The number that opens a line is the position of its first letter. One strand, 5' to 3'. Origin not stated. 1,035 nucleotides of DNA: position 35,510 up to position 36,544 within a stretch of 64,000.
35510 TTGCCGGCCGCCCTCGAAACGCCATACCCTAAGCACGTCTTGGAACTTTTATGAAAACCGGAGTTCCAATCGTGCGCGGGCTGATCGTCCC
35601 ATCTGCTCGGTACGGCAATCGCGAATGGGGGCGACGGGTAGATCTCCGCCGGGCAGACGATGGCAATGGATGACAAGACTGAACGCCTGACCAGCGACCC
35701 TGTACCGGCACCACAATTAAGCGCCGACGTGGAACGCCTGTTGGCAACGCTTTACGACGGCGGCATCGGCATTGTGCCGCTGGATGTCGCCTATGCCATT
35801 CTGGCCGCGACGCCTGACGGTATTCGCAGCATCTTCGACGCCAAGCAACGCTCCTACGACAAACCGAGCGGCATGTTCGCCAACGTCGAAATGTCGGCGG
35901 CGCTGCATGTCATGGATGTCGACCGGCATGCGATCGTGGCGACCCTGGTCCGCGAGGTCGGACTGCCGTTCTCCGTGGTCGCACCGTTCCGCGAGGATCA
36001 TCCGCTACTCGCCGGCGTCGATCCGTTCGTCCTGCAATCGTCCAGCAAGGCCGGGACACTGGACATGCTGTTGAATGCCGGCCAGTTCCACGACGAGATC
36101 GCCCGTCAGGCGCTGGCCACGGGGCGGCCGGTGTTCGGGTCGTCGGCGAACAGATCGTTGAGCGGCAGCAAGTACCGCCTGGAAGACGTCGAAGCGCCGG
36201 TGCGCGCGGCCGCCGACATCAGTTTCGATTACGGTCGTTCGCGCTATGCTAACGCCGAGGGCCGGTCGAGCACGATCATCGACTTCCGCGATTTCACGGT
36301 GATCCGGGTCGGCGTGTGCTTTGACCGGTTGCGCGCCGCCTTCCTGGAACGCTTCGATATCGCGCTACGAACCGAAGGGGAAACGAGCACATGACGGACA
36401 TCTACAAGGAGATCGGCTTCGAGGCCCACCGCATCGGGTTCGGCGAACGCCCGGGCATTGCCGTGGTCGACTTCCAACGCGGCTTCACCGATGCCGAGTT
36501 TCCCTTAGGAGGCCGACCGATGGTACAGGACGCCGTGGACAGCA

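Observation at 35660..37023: Two YrdC/Sua5-like paralogs embedded in amidohydrolase operons (35660 with isochorismatase; 61668 divergent from hyuAB)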

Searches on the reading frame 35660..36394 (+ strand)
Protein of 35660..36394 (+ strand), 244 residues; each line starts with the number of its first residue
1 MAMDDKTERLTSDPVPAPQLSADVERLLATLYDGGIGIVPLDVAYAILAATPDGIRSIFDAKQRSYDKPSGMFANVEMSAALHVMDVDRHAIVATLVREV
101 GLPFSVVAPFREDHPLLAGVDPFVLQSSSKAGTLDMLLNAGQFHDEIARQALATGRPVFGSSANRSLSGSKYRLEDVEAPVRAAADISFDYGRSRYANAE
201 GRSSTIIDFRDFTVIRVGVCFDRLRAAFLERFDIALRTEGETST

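Call 8: search_protein_families(library=pfam, proteins=[window:35660-36394:+], max_evalue=0.01)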
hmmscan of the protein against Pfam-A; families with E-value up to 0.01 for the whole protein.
window:35660-36394:+ (244 aa): 1 family
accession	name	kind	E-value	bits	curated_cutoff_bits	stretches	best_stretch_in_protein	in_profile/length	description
PF01300.24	Sua5_yciO_yrdC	-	2.3e-08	34.1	25.1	1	31-218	3-178/178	Telomere recombination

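Call 9: search_protein_families(library=ncbifam, proteins=[window:35660-36394:+], max_evalue=0.01)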
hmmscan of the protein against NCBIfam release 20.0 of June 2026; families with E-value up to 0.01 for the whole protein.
window:35660-36394:+ (244 aa): 1 family
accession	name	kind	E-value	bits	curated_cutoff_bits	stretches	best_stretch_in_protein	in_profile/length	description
TIGR00057.1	TIGR00057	equivalog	1.4e-08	34.2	123.2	2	146-223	120-196/202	L-threonylcarbamoyladenylate synthase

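Call 15: search_solved_structures(query=window:35660-36394:+, max_evalue=1, show_alignments=2)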
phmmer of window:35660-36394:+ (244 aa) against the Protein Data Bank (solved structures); distinct sequences matched with E-value up to 1: 3.
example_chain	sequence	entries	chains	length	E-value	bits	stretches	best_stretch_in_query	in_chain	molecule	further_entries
3l7v_A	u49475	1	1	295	7e-05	25.7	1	33-189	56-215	Putative uncharacterized protein smu.1377c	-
1jcu_A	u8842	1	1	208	0.0086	18.9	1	24-191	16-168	conserved protein MTH1692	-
8fbo_A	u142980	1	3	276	0.075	15.9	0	127-166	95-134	KWOCA_102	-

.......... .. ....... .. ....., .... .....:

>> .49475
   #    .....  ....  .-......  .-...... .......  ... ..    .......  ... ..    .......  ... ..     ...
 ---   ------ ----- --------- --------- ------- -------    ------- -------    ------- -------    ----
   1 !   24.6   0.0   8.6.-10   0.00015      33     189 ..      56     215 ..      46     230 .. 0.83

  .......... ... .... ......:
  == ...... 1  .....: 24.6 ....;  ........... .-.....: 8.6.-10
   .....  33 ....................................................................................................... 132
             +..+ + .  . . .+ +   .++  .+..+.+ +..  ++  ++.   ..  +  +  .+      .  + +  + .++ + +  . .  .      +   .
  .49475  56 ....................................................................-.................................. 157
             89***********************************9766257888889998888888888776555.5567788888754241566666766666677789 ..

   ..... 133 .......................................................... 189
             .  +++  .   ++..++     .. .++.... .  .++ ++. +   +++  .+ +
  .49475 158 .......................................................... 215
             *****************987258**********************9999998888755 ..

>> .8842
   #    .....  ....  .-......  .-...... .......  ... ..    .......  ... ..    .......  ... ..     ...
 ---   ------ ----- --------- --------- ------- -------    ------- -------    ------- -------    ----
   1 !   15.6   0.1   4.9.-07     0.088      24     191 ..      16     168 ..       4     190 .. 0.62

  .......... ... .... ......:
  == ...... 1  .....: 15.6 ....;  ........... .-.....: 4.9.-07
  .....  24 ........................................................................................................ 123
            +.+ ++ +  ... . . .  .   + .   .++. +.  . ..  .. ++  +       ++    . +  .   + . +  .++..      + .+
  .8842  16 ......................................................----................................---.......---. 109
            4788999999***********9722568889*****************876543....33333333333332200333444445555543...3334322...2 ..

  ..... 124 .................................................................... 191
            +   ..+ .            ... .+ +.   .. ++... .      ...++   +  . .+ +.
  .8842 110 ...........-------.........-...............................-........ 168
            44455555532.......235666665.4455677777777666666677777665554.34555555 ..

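Call 17: find_homologous_proteins(query=window:35660-36394:+, max_evalue=0.001)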
Query window:35660-36394:+ (244 aa): 1158 proteins with E <= 0.001 among 5393 candidates; the best 120 are listed.
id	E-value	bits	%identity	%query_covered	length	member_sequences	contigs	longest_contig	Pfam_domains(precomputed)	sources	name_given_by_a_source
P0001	2.4e-146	503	96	99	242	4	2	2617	PF01300.25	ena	-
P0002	1.7e-145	500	96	100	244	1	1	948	PF01300.25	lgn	-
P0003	6.9e-142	489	93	100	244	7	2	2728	PF01300.25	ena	-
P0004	3.9e-126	437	83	99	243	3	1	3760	PF01300.25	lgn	-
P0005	9.0e-123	426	82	98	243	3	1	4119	PF01300.25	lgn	-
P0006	7.3e-111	387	75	100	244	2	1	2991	PF01300.25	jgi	-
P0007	7.1e-110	384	77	97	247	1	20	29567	PF01300.25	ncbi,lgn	-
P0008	1.5e-109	383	78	94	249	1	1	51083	PF01300.25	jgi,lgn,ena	-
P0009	1.0e-108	380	74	99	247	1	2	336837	PF01300.25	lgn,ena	-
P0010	2.7e-105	369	73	95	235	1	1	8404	PF01300.25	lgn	-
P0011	5.3e-104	365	72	95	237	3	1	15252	PF01300.25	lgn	-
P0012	6.2e-104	364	72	94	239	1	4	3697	PF01300.25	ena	-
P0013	6.7e-104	364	74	95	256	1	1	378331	PF01300.25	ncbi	-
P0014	1.5e-103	363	75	95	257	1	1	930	PF01300.25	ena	-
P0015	2.6e-102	359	75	95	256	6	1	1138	PF01300.25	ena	-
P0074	1.0e-94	334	64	98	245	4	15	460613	PF01300.25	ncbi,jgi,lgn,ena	jgi:tRNA A37 threonylcarbamoyladenosine synthetase subunit TsaC/SUA5/YrdC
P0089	8.7e-94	331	64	95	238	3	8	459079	PF01300.25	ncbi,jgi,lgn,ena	jgi:tRNA A37 threonylcarbamoyladenosine synthetase subunit TsaC/SUA5/YrdC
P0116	3.0e-92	326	68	94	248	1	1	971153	PF01300.25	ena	-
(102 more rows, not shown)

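Call 19: find_encoding_contigs(protein=P0009, flank=8000, max_places=2)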
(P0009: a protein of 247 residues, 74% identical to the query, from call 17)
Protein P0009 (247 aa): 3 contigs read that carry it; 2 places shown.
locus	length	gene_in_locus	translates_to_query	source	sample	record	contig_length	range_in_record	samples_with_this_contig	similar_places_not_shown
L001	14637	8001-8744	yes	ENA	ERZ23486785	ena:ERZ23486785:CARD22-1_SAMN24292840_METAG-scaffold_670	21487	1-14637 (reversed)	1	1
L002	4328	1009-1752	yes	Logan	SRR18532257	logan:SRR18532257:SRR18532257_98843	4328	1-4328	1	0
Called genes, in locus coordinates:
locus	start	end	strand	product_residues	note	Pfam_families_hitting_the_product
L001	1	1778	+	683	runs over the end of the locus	PF05378:Hydant_A_N, PF01968:Hydantoinase_A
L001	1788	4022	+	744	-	PF02538:Hydantoinase_B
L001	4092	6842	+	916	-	PF01145:Band_7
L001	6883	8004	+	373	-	PF00005:ABC_tran, PF13304:AAA_21 (weak)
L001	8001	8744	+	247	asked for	PF01300:Sua5_yciO_yrdC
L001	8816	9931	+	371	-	-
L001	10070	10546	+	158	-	-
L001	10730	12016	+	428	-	PF13416:SBP_bac_8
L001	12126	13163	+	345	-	-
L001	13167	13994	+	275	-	PF00528:BPD_transp_1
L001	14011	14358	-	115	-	-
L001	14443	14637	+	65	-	?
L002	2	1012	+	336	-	?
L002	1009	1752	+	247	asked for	PF01300:Sua5_yciO_yrdC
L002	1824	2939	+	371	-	-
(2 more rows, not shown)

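Call 20: find_encoding_contigs(protein=P0074, flank=8000, max_places=3)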
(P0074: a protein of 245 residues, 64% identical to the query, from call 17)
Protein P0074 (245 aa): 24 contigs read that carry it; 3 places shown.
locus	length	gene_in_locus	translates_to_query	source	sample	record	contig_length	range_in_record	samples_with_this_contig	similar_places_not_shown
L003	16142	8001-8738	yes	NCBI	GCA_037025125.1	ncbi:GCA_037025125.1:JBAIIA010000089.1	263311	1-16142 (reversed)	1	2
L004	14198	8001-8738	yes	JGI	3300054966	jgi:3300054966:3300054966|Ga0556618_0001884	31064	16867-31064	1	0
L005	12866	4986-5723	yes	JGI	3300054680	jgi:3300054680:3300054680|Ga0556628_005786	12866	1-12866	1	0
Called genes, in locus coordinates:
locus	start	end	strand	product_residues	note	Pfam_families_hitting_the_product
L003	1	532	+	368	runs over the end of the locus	PF13407:Peripla_BP_4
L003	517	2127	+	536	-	PF00005:ABC_tran, PF13304:AAA_21 (faint), PF00005:ABC_tran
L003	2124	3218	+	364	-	PF02653:BPD_transp_2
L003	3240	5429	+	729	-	PF05378:Hydant_A_N, PF01968:Hydantoinase_A, PF19278:Hydant_A_C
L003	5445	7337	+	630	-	PF02538:Hydantoinase_B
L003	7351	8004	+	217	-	PF00857:Isochorismatase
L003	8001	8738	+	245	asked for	PF01300:Sua5_yciO_yrdC (weak)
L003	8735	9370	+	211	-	PF00857:Isochorismatase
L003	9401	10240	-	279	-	-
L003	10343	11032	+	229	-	PF01300:Sua5_yciO_yrdC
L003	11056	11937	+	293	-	PF13714:PEP_mutase, PF00463:ICL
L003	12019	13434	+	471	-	PF03972:MmgE_PrpD_N, PF19305:MmgE_PrpD_C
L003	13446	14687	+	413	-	-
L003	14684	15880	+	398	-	PF02515:CoA_transf_3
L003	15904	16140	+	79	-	?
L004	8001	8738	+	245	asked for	PF01300:Sua5_yciO_yrdC (weak)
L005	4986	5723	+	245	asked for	PF01300:Sua5_yciO_yrdC (weak)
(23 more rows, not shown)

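Call 31: find_related_loci(query=A1, collection=genome_contigs, flank=10000)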
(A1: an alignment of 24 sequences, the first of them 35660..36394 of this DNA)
Query A1 (244 aa) in genome_contigs; peptide patterns used: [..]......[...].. (x = any residue, [..] = any of these).
272 stretches matched a pattern; 264 encode a relative of the query (tblastn E <= 1e-3); the best 80 are kept; 80 distinct loci.
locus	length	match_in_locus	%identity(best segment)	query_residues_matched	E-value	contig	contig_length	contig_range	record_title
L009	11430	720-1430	77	7-243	3e-114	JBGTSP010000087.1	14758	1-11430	MAG: Alphaproteobacteria bacterium isolate WDNA12_bin.34.orig NODE_3075_length_14758_cov_2.140660, whole genome shotgun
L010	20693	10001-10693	74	8-238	8e-111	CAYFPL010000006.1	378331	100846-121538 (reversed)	MAG TPA_asm: uncultured Rhodospirillaceae bacterium isolate ERP019367_co1_99 genome assembly, contig: NODE_32_length_378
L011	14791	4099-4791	75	8-238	1e-109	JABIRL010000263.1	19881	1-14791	MAG: Rhodospirillaceae bacterium isolate SI072_bin164 k141_2135490, whole genome shotgun sequence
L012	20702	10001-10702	73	5-238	3e-109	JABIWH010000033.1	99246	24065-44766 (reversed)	MAG: Rhodospirillaceae bacterium isolate SI072_bin90 k141_89955, whole genome shotgun sequence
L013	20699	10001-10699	72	7-239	5e-109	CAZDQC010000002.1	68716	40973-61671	MAG TPA_asm: uncultured Rhodospirillaceae bacterium isolate SRP077602_co9_671 genome assembly, contig: NODE_258_length_6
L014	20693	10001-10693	75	8-238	5e-109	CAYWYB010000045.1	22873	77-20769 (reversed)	MAG TPA_asm: uncultured Rhodospirillaceae bacterium isolate SRP167671_co2_53 genome assembly, contig: NODE_3017_length_2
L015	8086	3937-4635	72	7-239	1e-108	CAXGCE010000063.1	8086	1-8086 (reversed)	MAG TPA_asm: uncultured Alphaproteobacteria bacterium isolate ERR598985_binner12_Refined_58 genome assembly, contig: ERZ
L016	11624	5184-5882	73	7-239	2e-108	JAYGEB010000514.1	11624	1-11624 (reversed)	MAG: Alphaproteobacteria bacterium isolate OC6_4000m_MAG_82 OC6_4000m_contig_3380428, whole genome shotgun sequence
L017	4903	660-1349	73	8-237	1e-107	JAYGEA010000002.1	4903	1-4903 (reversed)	MAG: Alphaproteobacteria bacterium isolate OC3_3000m_MAG_220 OC3_3000m_contig_171707, whole genome shotgun sequence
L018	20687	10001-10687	71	9-237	5e-107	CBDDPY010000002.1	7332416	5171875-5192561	MAG: Alphaproteobacteria bacterium isolate c8c04a1d-975f-49ae-a333-9dd0332b5757 genome assembly, contig: chromosome_2, w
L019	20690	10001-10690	74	8-237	5e-107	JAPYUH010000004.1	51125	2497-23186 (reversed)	MAG: Alphaproteobacteria bacterium isolate PW8.maxbin2.065_sub PW8_737_length_51125_cov_16.569356, whole genome shotgun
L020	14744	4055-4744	72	8-237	3e-106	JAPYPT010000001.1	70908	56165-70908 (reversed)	MAG: Alphaproteobacteria bacterium isolate PW10.maxbin2.068 PW10_457_length_70908_cov_9.628061, whole genome shotgun seq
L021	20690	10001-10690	72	8-237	2e-105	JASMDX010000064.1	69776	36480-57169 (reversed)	MAG: Alphaproteobacteria bacterium isolate ETNP3_MAG_51 c_000001611329, whole genome shotgun sequence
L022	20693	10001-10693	72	8-238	2e-104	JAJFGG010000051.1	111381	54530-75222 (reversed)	MAG: Alphaproteobacteria bacterium isolate OFTM58 OFTM58_50, whole genome shotgun sequence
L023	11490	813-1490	71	11-236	2e-103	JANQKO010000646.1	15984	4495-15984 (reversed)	MAG: Alphaproteobacteria bacterium isolate PL25a_bin.159 k99_4448578, whole genome shotgun sequence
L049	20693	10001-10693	65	7-237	7e-97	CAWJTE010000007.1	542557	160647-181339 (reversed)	MAG: uncultured Alphaproteobacteria bacterium isolate MFD01248.bin.2.30 genome assembly, contig: contig_30445, whole gen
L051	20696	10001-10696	64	7-238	3e-97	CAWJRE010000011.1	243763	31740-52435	MAG: uncultured Alphaproteobacteria bacterium isolate MFD03975.bin.1.217 genome assembly, contig: contig_1474, whole gen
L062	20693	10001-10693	63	6-236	3e-95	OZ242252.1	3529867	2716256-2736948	MAG: Candidatus Foliamicus sp. isolate 8837b1df-4c2a-421f-9400-f743960723ed genome assembly, chromosome: 1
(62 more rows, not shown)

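Call 35: find_encoding_contigs(protein=P0116, flank=10000, max_places=1)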
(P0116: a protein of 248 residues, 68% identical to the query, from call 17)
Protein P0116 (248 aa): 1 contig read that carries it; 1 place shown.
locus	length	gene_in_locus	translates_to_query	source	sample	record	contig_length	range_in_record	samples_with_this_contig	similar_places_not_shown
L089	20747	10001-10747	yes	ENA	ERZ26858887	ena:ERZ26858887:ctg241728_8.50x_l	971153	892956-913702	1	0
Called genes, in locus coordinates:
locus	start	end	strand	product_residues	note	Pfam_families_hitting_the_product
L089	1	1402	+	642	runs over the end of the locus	PF12911:OppC_N (weak), PF00528:BPD_transp_1, PF00005:ABC_tran, PF08352:oligo_HPY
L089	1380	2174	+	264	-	PF00005:ABC_tran, PF08352:oligo_HPY (faint)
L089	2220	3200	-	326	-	PF00532:Peripla_BP_1, PF13407:Peripla_BP_4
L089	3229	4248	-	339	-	PF02653:BPD_transp_2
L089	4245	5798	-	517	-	PF00005:ABC_tran, PF13304:AAA_21 (faint), PF00005:ABC_tran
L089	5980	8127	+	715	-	PF05378:Hydant_A_N, PF01968:Hydantoinase_A, PF19278:Hydant_A_C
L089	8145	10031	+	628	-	PF02538:Hydantoinase_B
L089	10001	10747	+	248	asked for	PF01300:Sua5_yciO_yrdC (faint)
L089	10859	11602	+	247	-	PF13340:DUF4096 (weak), PF01609:DDE_Tnp_1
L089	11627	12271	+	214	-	PF00857:Isochorismatase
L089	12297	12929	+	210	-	PF00857:Isochorismatase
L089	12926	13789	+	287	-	PF13714:PEP_mutase, PF00463:ICL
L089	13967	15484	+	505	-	PF00005:ABC_tran, PF02463:SMC_N (faint), PF13191:AAA_16 (faint), PF13304:AAA_21 (faint), PF13401:AAA_22 (faint), PF00005:ABC_tran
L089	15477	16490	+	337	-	PF02653:BPD_transp_2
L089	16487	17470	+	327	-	PF02653:BPD_transp_2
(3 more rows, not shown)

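Call 36: find_encoding_contigs(protein=P0089, flank=10000, max_places=2)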
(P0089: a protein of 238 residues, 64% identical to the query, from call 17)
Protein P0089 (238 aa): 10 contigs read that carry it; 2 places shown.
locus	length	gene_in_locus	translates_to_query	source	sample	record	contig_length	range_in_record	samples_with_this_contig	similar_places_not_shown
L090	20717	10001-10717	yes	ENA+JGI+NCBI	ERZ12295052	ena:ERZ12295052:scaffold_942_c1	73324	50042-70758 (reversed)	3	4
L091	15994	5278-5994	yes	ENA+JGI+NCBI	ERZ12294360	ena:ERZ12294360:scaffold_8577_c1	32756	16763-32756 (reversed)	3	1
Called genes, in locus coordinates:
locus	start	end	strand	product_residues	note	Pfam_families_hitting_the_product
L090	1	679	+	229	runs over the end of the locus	PF00392:GntR, PF07729:FCD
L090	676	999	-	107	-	-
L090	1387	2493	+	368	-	PF13407:Peripla_BP_4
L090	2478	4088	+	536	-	PF00005:ABC_tran, PF13304:AAA_21 (faint), PF00005:ABC_tran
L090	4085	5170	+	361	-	PF02653:BPD_transp_2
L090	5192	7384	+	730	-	PF05378:Hydant_A_N, PF13941:MutL (faint), PF01968:Hydantoinase_A, PF19278:Hydant_A_C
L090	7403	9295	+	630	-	PF02538:Hydantoinase_B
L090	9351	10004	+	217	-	PF00857:Isochorismatase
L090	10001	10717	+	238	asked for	PF01300:Sua5_yciO_yrdC (weak)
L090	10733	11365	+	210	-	PF00857:Isochorismatase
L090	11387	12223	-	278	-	-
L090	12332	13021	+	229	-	PF01300:Sua5_yciO_yrdC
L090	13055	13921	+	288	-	PF13714:PEP_mutase, PF00463:ICL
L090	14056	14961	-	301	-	-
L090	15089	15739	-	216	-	PF00106:adh_short, PF13561:adh_short_C2, PF23441:SDR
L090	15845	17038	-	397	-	PF13433:Peripla_BP_5, PF13458:Peripla_BP_6, PF01094:ANF_receptor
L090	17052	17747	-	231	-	PF20703:nSTAND1, PF00005:ABC_tran, PF13304:AAA_21 (weak)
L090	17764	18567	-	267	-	PF00005:ABC_tran, PF13304:AAA_21 (faint)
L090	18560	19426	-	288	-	PF02653:BPD_transp_2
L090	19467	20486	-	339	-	PF02653:BPD_transp_2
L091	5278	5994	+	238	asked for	PF01300:Sua5_yciO_yrdC (weak)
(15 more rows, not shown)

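Call 49: search_protein_representatives(alignment_id=A1)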
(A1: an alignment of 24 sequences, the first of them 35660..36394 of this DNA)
Query: 24 sequences, 237 profile positions. Proteins with E-value up to 0.001 (for the whole library): 1570; up to 1e-10: 391; up to 1e-30: 114. The best 150 are listed.
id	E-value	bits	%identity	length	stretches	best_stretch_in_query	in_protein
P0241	4.1e-107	373.2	-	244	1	5-234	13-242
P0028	5.8e-107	372.8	-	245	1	2-233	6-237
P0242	6.8e-98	343.1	-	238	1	11-235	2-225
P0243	4.8e-92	323.9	-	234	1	10-234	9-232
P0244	2.6e-82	292.1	-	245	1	5-235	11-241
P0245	2.2e-78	279.2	-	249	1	13-234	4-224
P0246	1.8e-77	276.2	-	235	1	10-233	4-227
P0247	2.4e-77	275.8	-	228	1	12-233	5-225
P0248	4.3e-77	275.0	-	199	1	3-174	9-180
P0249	2.5e-76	272.5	-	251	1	3-177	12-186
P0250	2.2e-75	269.4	-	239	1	9-228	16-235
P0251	3.6e-75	268.7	-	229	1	15-233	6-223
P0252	6.2e-75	267.9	-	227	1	12-234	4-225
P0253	2.2e-74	266.1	-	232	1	17-234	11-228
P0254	4.4e-72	258.6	-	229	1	14-234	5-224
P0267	9.0e-60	218.3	-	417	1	11-218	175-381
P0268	1.1e-59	218.0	-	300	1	17-234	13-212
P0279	4.3e-49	183.3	-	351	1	14-225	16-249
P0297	1.1e-40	155.8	-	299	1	82-233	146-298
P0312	8.5e-36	139.8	-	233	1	19-222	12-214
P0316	7.3e-35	136.7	-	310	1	11-222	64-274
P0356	1.4e-30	122.7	-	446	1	15-221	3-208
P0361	9.2e-30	120.0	-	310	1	60-171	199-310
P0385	2.5e-27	112.1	-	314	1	17-223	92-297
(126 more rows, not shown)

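Call 50: search_protein_families(library=pfam, proteins=[P0267, P0356, P0279, P0316, P0385, P0297, P0268, P0361], max_evalue=0.01)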
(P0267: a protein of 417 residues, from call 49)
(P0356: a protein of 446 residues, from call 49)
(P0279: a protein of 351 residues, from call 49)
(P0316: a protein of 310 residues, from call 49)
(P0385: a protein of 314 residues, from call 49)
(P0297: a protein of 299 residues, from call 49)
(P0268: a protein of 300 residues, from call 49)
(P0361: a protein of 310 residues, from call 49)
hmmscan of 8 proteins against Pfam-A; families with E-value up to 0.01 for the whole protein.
P0267 (417 aa): 1 family
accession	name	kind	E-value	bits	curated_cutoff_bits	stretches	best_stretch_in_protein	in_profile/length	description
PF01300.24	Sua5_yciO_yrdC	-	2e-08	34.4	25.1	1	189-374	2-176/178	Telomere recombination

P0356 (446 aa): 3 families
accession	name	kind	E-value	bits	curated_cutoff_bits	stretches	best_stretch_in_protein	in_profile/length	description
PF14518.11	Haem_oxygenas_2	-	1.2e-22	81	28.9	1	259-415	2-157/177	Iron-containing redox enzyme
PF03070.21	TENA_THI-4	-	3e-17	63.5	22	1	234-402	8-166/210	TENA/THI-4/PQQC family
PF01300.24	Sua5_yciO_yrdC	-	5e-12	46.1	25.1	1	14-199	3-177/178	Telomere recombination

P0279 (351 aa): 1 family
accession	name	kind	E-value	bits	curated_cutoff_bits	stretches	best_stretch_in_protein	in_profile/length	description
PF01300.24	Sua5_yciO_yrdC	-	5.3e-09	36.3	25.1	1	28-205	3-156/178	Telomere recombination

P0316 (310 aa): 1 family
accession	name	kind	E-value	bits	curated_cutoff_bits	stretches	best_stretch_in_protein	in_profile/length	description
PF01300.24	Sua5_yciO_yrdC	-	3.8e-11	43.2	25.1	1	78-260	2-173/178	Telomere recombination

P0385 (314 aa): 2 families
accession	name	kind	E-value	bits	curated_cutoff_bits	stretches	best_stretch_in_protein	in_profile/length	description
PF01300.24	Sua5_yciO_yrdC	-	7.5e-14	52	25.1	1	100-287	2-178/178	Telomere recombination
PF22617.1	HCS_D2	-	9.1e-06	26.4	27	1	1-51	33-82/82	Homocitrate synthase post-HMGL domain-like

P0297 (299 aa): 1 family
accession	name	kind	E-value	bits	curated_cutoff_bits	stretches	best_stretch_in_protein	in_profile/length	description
PF03972.19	MmgE_PrpD_N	-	2.6e-09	37.1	32.1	1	5-65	178-238/244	MmgE/PrpD N-terminal domain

P0268 (300 aa): 1 family
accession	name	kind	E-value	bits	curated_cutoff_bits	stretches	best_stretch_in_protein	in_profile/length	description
PF01300.24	Sua5_yciO_yrdC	-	0.00081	19.4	25.1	0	21-68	2-51/178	Telomere recombination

P0361 (310 aa): 2 families
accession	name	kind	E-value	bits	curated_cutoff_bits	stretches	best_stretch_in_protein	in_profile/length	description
PF00226.36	DnaJ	-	9.9e-28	96.5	27.8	1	5-67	1-63/63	DnaJ domain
PF00684.25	DnaJ_CXXCXGXG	-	3.3e-13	50.1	32.7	1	151-205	1-59/65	DnaJ central domain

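Call 51: predict_structure(alignment_id=A1)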
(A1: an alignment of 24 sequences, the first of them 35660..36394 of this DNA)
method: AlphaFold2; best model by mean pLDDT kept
length: 244 residues; sequences in the alignment: 24
mean_pLDDT: 94.7   pTM: 0.91
mean pLDDT of the five models: 94.7, 93.8, 93.7, 92.8, 92.8
residues with pLDDT >= 90: 220; 70-90: 15; 50-70: 6; < 50: 3
segments of 3 or more residues with pLDDT < 50: none
pLDDT, mean of each block of 10 residues (from residue 1): 74 98 99 98 98 96 90 98 98 98 98 95 96 98 98 98 87 97 98 96 96 96 98 93 51
secondary structure, 60 per line:
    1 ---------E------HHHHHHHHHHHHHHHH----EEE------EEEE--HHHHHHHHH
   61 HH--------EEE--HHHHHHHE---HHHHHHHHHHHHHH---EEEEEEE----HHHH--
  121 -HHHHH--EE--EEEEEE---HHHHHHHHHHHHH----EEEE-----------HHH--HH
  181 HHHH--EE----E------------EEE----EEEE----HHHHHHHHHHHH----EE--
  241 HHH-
elements in order: H17-32 E37-39 E46-49 H52-62 E71-73 H76-82 H87-100 E104-110 H115-118 H122-126 E133-138 H142-154 E159-162 H179-184 E206-208 E213-216 H221-232
